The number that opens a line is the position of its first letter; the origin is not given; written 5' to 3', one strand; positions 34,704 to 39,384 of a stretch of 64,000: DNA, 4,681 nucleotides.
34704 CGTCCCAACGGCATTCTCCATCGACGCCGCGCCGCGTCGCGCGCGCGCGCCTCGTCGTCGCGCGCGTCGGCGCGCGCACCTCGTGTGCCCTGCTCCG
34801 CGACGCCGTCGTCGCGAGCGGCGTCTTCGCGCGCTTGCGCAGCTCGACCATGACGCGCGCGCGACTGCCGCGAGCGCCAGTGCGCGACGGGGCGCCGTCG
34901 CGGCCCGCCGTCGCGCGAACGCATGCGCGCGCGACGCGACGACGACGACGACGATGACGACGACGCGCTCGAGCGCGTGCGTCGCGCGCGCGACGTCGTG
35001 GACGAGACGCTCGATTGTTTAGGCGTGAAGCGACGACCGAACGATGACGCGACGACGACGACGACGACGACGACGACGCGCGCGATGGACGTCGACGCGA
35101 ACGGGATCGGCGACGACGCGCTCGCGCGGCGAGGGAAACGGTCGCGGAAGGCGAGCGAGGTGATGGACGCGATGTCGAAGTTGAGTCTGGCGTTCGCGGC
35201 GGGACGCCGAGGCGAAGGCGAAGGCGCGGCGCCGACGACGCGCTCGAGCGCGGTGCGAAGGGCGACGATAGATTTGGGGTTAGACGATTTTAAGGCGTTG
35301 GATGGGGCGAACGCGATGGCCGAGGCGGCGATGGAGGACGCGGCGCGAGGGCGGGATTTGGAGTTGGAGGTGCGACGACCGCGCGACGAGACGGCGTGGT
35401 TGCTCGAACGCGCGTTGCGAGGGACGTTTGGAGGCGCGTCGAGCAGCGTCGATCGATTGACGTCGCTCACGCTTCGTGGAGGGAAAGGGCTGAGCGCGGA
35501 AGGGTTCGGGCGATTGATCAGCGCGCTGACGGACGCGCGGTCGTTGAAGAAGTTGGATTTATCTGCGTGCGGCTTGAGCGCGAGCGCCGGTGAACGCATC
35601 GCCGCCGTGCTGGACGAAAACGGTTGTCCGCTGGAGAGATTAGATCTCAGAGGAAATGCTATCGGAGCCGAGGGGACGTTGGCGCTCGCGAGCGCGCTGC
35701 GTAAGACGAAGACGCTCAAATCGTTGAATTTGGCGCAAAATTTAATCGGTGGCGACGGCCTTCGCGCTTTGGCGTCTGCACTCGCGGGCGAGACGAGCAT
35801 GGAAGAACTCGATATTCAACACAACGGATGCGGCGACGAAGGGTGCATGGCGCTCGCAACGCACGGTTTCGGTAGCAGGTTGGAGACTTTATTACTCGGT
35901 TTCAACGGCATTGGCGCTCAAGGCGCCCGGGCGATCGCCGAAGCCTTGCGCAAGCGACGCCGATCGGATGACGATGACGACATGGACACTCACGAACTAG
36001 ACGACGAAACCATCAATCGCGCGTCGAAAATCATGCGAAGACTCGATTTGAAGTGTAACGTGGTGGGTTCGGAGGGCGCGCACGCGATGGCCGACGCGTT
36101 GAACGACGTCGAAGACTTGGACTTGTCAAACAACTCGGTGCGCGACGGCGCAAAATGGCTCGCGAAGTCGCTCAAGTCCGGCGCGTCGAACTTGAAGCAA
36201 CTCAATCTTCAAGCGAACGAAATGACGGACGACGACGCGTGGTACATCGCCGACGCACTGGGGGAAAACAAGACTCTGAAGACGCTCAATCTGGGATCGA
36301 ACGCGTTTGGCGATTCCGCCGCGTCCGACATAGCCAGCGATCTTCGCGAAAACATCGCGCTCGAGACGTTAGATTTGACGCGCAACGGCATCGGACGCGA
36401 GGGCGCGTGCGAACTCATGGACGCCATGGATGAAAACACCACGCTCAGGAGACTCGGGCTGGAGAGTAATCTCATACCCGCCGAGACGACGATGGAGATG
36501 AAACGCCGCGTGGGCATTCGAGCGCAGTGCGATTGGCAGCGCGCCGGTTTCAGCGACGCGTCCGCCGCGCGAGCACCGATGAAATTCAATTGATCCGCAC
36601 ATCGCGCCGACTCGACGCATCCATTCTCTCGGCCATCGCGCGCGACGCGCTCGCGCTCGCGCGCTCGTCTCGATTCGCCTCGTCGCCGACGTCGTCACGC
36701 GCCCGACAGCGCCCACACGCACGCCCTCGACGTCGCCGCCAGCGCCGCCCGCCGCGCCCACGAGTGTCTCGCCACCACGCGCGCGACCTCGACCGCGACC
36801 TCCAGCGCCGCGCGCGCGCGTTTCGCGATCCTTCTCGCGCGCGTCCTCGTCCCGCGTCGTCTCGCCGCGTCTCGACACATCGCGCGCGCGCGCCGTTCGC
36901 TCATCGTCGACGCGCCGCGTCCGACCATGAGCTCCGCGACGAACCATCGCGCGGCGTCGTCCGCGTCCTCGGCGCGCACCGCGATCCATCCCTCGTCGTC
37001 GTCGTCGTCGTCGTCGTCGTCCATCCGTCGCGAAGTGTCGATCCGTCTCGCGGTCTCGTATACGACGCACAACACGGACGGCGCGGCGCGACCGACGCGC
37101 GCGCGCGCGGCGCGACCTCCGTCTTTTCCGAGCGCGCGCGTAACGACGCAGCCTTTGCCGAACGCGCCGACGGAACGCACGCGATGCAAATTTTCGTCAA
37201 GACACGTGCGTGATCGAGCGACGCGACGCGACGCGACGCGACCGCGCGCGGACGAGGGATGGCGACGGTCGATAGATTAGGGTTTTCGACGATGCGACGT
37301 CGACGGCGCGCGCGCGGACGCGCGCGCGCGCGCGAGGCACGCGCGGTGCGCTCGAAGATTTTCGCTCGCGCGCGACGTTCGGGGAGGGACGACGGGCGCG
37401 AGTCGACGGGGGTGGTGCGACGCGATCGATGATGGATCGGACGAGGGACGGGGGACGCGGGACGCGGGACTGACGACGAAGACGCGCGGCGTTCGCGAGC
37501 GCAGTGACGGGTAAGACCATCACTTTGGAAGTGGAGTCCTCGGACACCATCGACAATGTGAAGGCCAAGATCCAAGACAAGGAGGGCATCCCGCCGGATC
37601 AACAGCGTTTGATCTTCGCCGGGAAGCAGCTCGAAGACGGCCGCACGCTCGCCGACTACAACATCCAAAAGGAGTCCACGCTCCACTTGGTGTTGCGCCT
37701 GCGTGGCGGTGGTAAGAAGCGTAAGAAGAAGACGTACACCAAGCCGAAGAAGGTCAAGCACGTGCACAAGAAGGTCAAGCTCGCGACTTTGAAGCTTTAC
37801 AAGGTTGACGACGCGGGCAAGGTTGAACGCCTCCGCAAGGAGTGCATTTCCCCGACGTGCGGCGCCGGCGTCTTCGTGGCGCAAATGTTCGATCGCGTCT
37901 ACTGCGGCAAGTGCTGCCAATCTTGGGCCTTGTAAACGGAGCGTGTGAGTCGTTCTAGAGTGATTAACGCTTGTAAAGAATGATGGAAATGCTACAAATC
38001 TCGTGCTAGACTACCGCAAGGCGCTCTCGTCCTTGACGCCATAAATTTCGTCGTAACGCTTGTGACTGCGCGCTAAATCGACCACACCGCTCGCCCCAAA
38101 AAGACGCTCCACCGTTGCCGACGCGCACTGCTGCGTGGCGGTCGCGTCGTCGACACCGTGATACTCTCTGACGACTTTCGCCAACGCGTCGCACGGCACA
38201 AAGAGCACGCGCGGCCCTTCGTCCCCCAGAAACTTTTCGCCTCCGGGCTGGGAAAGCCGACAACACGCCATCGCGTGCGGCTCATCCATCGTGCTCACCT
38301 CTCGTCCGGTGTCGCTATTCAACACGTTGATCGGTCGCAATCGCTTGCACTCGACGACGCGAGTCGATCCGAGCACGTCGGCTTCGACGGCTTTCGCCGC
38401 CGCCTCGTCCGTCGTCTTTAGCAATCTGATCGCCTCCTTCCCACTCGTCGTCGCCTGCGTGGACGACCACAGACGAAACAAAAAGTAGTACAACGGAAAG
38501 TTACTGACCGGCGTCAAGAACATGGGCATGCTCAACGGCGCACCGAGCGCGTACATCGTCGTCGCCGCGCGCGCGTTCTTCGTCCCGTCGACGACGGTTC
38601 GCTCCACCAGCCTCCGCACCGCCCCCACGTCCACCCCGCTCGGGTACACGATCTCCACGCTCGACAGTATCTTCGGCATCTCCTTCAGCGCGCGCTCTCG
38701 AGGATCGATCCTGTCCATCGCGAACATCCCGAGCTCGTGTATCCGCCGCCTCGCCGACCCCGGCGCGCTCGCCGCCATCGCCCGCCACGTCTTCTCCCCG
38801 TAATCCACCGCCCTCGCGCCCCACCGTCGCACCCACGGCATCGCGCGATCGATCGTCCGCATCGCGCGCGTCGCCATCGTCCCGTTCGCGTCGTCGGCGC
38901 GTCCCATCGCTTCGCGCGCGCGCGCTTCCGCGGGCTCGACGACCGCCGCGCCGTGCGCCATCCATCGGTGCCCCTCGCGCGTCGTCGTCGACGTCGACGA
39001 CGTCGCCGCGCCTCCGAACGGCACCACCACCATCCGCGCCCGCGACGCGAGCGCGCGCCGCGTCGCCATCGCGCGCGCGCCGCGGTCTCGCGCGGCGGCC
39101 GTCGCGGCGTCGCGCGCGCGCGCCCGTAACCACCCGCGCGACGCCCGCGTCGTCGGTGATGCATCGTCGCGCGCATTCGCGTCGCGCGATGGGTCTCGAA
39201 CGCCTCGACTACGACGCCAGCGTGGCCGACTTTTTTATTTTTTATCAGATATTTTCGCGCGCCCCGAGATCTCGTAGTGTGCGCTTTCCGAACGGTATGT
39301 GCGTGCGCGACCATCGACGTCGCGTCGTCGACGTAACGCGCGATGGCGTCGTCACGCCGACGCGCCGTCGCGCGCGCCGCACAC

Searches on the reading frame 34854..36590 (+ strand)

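Call 12: search_protein_families(library=pfam, proteins=[window:34854-36590:+], max_evalue=0.01)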
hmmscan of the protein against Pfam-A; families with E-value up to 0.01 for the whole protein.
window:34854-36590:+ (579 aa): 5 families
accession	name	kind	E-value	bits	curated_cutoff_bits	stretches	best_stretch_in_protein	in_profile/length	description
PF13516.12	LRR_6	-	9.8e-30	100.7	23.4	2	314-335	3-24/24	Leucine Rich repeat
PF00560.39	LRR_1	-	4.2e-12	44.2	20.6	0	230-242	1-13/23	Leucine Rich Repeat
PF12799.13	LRR_4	-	2e-08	34.7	27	0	420-458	4-37/44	Leucine Rich repeats (2 copies)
PF13855.12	LRR_8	-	3.6e-05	23.9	27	0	395-455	4-59/61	Leucine rich repeat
PF07723.19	LRR_2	-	0.0027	18.7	20.9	0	475-489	2-16/26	Leucine Rich Repeat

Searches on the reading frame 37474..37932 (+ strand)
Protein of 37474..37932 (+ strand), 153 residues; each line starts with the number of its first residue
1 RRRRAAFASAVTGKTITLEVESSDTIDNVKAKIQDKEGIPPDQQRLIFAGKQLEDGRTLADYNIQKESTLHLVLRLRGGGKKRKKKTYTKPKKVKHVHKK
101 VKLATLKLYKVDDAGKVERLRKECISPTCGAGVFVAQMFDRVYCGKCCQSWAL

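Call 12: search_protein_families(library=pfam, proteins=[window:37474-37932:+], max_evalue=0.01)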
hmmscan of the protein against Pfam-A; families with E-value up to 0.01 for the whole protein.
window:37474-37932:+ (153 aa): 8 families
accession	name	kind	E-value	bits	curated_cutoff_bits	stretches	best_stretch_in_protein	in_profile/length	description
PF00240.29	ubiquitin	-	1.5e-29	102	25.4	1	11-77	6-72/72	Ubiquitin family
PF01599.25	Ribosomal_S27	-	3.8e-21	75.1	22.3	1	105-148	1-42/44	Ribosomal protein S27a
PF11976.14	Rad60-SLD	-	1.9e-14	53.7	23.8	1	12-74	9-72/72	Ubiquitin-2 like Rad60 SUMO-like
PF14560.12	Ubiquitin_2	-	6.9e-05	23.7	23.1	1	15-72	15-79/86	Ubiquitin-like domain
PF20170.4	Plexin_RBD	-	0.00028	21.3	27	0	12-35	27-50/113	Plexin cytoplasmic RhoGTPase-binding domain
PF13881.12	Rad60-SLD_2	-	0.00067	20.2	23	1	13-94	12-106/111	Ubiquitin-2 like Rad60 SUMO-like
PF18037.7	Ubiquitin_5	-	0.0032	18.2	23.2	0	17-76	35-93/98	Ubiquitin-like domain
PF10302.15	Dsc3_N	-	0.0082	17.1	25.4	0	16-84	14-72/102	DSC E3 ubiquitin ligase complex subunit 3, ubiquitin-like domain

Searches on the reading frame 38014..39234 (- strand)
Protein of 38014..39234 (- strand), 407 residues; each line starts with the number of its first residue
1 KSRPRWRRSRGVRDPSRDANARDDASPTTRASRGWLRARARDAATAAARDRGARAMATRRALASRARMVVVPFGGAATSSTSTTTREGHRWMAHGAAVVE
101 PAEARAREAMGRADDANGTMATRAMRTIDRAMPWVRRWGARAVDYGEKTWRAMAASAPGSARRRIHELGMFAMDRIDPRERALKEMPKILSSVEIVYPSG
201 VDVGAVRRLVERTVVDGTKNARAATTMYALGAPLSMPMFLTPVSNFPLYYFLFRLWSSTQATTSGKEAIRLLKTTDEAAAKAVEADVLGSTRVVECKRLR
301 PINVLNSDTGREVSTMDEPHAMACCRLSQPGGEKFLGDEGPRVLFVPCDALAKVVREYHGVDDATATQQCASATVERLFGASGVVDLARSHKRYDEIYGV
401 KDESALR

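Call 12: search_protein_families(library=pfam, proteins=[window:38014-39234:-], max_evalue=0.01)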
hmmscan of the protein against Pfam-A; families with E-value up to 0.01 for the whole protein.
window:38014-39234:- (407 aa): 1 family
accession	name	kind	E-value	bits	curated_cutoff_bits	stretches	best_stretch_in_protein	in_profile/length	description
PF10173.14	Mit_KHE1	-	4.1e-19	69.9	22.5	1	135-267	32-183/188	Mitochondrial K+-H+ exchange-related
